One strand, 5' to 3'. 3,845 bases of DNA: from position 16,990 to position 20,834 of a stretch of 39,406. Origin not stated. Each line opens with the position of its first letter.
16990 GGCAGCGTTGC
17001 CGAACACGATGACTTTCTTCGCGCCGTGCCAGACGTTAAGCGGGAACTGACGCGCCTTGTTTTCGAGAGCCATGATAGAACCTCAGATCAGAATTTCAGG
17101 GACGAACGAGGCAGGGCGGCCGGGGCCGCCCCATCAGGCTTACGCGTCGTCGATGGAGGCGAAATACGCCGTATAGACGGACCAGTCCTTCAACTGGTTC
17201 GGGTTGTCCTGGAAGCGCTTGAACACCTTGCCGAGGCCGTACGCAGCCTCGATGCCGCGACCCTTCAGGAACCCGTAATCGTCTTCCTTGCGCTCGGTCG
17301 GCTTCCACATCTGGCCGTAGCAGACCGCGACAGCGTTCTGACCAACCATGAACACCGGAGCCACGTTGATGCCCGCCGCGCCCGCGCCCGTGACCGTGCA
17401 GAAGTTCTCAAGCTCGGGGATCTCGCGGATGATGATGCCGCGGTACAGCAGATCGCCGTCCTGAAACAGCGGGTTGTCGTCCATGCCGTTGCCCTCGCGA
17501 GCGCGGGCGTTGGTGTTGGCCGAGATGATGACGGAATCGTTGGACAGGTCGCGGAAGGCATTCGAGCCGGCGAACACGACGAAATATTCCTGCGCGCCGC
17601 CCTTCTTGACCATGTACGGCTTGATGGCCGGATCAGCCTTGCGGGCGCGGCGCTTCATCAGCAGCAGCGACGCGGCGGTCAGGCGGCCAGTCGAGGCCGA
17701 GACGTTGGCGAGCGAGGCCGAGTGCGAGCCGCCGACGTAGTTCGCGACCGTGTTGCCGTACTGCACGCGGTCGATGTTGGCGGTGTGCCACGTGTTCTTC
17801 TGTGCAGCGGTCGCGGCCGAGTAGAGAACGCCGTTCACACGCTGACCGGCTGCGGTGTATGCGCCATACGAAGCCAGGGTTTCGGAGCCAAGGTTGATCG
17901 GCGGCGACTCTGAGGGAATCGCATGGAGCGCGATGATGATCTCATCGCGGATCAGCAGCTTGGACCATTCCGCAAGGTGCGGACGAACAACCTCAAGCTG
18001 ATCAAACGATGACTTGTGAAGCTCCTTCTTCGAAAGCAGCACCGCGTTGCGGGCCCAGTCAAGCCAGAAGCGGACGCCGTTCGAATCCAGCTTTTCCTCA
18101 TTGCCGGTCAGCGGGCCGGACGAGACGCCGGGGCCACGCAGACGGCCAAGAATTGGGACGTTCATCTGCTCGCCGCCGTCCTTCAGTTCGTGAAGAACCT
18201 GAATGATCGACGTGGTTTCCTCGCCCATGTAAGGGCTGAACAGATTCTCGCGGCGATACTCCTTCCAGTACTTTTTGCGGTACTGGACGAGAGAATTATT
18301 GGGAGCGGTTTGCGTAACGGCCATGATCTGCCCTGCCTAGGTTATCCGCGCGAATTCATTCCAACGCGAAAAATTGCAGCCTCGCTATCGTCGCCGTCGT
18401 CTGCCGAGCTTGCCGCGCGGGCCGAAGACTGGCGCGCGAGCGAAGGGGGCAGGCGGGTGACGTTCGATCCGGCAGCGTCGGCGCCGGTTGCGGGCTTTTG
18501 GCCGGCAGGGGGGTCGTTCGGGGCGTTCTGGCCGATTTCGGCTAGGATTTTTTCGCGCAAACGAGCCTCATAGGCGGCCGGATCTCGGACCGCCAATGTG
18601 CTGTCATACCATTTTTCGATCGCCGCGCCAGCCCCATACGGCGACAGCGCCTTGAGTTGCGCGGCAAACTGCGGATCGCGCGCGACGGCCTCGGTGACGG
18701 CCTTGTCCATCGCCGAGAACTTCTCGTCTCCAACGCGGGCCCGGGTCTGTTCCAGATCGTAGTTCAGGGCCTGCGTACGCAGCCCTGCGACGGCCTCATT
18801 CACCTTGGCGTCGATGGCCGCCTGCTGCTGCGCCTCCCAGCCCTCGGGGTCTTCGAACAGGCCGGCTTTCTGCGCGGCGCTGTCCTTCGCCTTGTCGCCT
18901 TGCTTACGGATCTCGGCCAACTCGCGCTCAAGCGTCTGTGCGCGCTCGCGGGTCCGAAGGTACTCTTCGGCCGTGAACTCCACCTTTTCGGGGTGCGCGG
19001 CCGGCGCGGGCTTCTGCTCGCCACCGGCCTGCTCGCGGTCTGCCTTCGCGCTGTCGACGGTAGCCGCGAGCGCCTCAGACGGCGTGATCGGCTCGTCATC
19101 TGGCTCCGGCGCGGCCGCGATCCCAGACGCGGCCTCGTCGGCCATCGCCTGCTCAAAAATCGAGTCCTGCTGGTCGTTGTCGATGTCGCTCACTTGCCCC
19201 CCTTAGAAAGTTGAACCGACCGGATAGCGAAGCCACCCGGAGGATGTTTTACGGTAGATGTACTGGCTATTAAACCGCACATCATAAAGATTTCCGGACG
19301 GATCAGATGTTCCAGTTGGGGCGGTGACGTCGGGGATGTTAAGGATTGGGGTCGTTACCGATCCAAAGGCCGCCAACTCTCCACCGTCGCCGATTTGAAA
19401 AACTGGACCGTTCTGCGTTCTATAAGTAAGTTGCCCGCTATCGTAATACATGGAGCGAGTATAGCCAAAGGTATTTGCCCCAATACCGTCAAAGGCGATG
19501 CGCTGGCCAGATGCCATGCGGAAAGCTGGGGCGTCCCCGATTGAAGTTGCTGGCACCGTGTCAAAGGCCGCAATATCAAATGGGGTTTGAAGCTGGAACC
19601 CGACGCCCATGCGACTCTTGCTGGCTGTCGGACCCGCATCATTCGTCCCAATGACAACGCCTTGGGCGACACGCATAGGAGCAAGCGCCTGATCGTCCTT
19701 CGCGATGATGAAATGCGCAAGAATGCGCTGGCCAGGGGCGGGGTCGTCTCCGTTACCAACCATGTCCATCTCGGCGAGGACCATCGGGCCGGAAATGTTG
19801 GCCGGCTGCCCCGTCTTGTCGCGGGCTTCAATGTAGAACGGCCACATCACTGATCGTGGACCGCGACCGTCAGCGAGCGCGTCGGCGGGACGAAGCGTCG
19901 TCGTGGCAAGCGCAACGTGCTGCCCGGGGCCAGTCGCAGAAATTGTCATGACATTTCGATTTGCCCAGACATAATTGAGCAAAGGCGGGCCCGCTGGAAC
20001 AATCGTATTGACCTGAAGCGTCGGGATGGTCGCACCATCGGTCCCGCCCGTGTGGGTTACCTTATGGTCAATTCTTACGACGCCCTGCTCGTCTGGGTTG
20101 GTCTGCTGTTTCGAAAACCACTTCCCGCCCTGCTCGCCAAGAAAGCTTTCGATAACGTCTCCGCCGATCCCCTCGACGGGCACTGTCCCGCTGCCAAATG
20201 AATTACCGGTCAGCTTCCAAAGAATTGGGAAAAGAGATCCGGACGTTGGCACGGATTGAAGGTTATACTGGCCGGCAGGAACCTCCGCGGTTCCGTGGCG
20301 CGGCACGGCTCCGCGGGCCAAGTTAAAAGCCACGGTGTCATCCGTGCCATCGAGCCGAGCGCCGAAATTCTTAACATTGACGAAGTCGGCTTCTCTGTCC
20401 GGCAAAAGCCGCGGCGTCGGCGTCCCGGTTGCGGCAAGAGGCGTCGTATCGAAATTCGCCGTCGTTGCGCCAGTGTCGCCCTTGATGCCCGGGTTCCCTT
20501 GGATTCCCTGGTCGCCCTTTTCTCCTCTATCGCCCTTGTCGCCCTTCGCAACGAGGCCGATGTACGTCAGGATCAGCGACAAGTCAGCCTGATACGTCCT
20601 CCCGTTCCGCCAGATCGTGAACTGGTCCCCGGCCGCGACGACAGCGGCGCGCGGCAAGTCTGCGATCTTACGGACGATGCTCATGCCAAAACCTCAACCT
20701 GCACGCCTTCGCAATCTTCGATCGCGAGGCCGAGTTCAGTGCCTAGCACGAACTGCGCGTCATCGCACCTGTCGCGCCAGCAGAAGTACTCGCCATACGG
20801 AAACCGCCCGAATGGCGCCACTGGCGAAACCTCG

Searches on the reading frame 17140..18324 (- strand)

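Call 13: search_protein_families(library=phrogs, proteins=[window:17140-18324:-], max_evalue=0.001)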
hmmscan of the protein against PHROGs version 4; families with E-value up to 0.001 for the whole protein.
window:17140-18324:- (394 aa): 1 family
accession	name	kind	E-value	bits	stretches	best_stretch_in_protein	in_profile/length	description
phrog_334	-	head and packaging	1.2e-46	160.6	1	2-387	2-376/381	major head protein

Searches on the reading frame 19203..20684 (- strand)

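Call 13: search_protein_families(library=phrogs, proteins=[window:19203-20684:-], max_evalue=0.001)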
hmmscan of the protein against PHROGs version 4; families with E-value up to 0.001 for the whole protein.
window:19203-20684:- (493 aa): 8 families
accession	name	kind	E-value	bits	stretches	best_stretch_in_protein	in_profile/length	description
phrog_3904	-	tail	9.3e-07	28.5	1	41-88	854-905/1086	tail fiber protein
phrog_819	-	tail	1.6e-05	24.3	1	47-78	638-669/1024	tail protein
phrog_5073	-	tail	2.1e-05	24.8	1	47-91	114-158/519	tail fiber protein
phrog_19200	-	head and packaging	5.9e-05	23.5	1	47-92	67-116/268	virion structural protein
phrog_366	-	tail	6.5e-05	23.5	1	47-90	174-217/474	tail fiber protein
phrog_25888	-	unknown function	0.00026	21.3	1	48-75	245-272/325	-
phrog_35286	-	unknown function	0.00046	19.7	1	46-77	291-322/750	-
phrog_33244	-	tail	0.00054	20.1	1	24-79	27-82/414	tail fiber protein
